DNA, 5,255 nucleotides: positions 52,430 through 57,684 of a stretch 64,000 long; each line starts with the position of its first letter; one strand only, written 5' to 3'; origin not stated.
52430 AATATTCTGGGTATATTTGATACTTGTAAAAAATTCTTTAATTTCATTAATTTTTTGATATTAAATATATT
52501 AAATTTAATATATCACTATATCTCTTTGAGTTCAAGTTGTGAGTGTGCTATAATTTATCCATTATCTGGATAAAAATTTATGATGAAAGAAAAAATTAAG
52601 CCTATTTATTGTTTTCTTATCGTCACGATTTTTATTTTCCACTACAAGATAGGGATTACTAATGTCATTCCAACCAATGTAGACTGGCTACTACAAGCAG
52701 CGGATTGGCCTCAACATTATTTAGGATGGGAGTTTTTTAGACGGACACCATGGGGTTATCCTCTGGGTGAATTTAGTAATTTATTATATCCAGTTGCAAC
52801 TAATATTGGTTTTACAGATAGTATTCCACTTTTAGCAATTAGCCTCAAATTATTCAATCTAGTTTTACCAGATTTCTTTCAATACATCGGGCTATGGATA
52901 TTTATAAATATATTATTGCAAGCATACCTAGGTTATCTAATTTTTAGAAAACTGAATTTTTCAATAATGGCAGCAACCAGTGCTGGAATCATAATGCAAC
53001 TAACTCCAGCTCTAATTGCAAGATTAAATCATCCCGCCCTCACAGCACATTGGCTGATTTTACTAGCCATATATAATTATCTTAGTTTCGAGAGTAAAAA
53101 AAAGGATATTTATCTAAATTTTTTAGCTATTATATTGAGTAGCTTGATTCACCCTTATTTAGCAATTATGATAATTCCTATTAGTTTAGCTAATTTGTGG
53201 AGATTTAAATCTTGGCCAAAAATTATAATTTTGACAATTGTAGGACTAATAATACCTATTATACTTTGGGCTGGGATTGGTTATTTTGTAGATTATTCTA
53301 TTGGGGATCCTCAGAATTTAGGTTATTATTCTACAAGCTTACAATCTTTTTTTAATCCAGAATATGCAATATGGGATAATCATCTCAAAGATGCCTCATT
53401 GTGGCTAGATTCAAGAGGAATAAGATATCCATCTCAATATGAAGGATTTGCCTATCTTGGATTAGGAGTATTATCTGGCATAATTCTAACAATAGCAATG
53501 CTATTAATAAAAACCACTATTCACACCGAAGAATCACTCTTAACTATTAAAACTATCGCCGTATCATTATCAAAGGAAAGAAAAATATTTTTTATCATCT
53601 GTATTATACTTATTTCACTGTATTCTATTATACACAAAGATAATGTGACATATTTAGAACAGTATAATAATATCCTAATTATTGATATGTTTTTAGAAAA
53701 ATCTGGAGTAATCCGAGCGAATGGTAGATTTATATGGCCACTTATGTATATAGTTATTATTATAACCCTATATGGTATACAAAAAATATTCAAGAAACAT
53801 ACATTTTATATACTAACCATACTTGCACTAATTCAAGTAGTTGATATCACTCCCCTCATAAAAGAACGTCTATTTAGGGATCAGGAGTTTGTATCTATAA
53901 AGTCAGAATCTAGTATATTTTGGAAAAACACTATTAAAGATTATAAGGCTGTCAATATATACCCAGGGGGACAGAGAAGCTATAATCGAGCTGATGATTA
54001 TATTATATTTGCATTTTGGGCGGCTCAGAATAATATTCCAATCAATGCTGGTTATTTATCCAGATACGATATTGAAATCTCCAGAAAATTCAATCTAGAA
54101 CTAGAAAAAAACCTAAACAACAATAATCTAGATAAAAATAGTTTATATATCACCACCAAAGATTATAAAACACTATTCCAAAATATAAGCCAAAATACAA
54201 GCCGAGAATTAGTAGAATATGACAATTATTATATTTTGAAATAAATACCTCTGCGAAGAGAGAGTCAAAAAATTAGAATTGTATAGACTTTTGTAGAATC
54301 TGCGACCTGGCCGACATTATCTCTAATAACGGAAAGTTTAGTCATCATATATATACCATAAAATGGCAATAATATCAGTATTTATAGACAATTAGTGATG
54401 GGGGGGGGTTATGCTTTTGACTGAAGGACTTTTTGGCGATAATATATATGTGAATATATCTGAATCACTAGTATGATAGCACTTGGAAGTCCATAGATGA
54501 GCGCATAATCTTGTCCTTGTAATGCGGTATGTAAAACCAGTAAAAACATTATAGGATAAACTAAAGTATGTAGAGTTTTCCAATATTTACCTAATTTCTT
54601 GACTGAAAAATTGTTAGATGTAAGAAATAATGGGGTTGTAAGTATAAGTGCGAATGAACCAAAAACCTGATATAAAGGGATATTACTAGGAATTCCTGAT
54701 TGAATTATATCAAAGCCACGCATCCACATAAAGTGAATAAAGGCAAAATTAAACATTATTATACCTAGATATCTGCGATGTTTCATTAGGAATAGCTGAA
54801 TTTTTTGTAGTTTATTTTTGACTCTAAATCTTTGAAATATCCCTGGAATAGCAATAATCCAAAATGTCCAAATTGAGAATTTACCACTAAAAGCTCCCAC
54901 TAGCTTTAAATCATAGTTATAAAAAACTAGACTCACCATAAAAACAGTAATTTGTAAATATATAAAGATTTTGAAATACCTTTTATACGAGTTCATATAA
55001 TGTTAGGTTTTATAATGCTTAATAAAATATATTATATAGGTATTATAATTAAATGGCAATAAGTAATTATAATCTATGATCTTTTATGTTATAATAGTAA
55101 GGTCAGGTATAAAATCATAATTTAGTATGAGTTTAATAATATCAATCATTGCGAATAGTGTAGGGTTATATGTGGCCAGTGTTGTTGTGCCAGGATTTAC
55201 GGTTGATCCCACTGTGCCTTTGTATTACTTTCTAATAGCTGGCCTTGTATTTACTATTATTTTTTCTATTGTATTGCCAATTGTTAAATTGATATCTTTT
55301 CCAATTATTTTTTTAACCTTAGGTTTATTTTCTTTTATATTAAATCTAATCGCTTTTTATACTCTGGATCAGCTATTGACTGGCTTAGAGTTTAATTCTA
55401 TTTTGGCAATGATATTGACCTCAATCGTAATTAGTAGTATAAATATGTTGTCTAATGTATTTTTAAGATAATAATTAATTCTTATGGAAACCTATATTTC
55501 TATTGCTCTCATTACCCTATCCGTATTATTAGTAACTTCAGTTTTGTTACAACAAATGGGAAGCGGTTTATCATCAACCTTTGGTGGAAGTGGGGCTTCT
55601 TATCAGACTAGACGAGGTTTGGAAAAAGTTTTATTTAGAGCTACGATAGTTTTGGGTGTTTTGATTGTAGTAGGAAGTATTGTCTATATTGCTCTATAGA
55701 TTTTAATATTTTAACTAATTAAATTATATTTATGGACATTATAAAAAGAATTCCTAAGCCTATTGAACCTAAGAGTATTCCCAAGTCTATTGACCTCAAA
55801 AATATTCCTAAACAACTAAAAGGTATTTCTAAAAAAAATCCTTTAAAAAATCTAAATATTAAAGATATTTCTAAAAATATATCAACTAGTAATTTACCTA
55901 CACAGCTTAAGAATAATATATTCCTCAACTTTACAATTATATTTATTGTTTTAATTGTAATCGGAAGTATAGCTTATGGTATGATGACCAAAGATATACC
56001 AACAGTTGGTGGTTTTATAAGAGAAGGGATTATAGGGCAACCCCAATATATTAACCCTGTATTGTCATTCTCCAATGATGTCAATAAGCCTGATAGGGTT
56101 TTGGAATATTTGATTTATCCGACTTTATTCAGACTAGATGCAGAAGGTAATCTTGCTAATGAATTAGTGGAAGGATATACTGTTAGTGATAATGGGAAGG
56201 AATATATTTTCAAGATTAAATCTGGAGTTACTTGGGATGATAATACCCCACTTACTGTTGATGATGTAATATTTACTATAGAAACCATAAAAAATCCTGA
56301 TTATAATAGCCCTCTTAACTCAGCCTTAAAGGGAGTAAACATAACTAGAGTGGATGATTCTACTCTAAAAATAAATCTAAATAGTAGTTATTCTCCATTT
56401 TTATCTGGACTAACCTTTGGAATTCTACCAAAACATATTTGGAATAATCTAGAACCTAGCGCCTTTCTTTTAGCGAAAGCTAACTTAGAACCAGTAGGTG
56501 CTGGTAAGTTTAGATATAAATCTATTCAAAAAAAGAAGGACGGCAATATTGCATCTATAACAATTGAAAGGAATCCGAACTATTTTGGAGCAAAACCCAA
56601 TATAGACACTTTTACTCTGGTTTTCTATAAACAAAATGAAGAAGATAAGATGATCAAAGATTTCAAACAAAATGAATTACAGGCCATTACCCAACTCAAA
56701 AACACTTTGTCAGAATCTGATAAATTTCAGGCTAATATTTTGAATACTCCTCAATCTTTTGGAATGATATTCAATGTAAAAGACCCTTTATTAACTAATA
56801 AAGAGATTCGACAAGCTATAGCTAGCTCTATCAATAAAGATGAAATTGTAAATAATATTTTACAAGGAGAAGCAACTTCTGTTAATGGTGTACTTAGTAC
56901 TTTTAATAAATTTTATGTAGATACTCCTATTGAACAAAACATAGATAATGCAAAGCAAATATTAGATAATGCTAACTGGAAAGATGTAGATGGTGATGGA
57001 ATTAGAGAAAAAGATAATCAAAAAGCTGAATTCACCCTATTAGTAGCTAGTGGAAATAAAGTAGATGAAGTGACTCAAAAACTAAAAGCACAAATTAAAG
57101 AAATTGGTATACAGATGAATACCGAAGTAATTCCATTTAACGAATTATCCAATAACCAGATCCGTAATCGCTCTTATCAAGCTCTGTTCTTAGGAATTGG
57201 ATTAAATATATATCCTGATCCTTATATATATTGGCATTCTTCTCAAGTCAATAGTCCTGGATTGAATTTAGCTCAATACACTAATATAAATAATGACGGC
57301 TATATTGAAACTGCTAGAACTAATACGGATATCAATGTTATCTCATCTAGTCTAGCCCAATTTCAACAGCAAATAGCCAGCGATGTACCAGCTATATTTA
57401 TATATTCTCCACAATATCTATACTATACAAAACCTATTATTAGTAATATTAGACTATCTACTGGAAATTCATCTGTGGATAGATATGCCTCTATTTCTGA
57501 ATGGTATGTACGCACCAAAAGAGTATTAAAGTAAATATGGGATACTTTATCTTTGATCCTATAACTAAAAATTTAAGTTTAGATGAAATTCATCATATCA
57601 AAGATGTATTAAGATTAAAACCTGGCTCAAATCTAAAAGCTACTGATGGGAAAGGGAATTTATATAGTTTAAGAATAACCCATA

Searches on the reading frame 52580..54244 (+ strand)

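Call 18: search_protein_families(library=pfam, proteins=[window:52580-54244:+], max_evalue=0.001)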
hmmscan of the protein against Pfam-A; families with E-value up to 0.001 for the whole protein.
window:52580-54244:+ (554 aa): 1 family
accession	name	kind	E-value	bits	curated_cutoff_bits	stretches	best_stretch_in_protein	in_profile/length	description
PF19830.4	DUF6311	-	5.5e-23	82.6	27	1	13-300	10-292/303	Family of unknown function (DUF6311)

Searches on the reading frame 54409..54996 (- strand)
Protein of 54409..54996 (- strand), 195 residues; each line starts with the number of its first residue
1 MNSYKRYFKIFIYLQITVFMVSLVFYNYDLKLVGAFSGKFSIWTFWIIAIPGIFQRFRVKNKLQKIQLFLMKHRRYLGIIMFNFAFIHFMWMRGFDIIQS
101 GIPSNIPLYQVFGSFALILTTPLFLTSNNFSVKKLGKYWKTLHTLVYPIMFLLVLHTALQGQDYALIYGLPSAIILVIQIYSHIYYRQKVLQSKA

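Call 18: search_protein_families(library=pfam, proteins=[window:54409-54996:-], max_evalue=0.001)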
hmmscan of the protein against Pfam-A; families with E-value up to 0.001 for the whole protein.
window:54409-54996:- (195 aa): 1 family
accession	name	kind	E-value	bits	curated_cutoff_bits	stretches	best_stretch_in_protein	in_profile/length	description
PF01794.25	Ferric_reduct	-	2e-07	31.6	28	1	70-154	33-121/121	Ferric reductase like transmembrane component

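Call 32: find_encoding_contigs(protein=window:54409-54996:-, flank=1500, max_places=10)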
Protein window:54409-54996:- (195 aa): 6 contigs read that carry it; 5 places shown.
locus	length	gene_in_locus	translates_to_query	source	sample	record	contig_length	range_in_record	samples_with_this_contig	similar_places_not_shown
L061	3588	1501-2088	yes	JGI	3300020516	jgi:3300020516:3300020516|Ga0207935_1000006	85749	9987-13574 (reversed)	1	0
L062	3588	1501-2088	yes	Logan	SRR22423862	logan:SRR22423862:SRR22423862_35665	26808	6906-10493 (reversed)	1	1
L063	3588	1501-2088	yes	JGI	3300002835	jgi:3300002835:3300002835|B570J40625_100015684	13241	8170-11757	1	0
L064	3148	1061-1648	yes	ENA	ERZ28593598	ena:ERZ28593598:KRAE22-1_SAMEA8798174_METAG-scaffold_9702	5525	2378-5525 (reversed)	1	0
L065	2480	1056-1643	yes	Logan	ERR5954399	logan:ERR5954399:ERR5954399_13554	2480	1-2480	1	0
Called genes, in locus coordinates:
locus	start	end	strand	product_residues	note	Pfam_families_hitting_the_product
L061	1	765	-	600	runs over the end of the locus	PF00496:SBP_bac_5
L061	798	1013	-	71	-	PF03840:SecG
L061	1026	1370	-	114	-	PF04020:Phage_holin_4_2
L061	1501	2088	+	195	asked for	PF01794:Ferric_reduct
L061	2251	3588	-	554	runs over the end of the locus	PF19830:DUF6311, PF25853:DUF6311_C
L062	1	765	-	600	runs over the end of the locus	PF00496:SBP_bac_5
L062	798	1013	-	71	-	PF03840:SecG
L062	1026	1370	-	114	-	PF04020:Phage_holin_4_2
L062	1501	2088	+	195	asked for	PF01794:Ferric_reduct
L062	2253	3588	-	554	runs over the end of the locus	PF19830:DUF6311, PF25853:DUF6311_C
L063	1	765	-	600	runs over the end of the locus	PF00496:SBP_bac_5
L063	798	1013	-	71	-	PF03840:SecG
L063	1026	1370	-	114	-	PF04020:Phage_holin_4_2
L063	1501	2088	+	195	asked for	PF01794:Ferric_reduct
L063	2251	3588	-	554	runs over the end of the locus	PF19830:DUF6311, PF25853:DUF6311_C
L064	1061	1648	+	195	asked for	PF01794:Ferric_reduct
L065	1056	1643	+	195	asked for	PF01794:Ferric_reduct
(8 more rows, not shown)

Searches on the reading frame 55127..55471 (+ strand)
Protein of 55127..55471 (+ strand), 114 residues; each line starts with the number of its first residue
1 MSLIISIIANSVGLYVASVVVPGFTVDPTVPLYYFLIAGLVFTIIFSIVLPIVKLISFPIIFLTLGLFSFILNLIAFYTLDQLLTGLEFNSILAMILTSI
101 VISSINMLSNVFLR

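Call 18: search_protein_families(library=pfam, proteins=[window:55127-55471:+], max_evalue=0.001)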
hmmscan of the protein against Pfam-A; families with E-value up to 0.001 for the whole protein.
window:55127-55471:+ (114 aa): 1 family
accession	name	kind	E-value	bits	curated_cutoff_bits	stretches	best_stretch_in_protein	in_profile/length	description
PF04020.18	Phage_holin_4_2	-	7e-19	68.8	28.8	1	1-108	1-105/105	Mycobacterial 4 TMS phage holin, superfamily IV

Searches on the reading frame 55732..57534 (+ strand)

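Call 87: search_protein_families(library=pfam, proteins=[window:55732-57534:+], max_evalue=0.001)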
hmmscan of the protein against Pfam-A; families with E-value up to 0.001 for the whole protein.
window:55732-57534:+ (600 aa): 1 family
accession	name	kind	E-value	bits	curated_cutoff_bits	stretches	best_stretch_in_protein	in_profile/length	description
PF00496.27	SBP_bac_5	-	3.6e-64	217.6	32.4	1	142-502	3-358/368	Bacterial extracellular solute-binding proteins, family 5 Middle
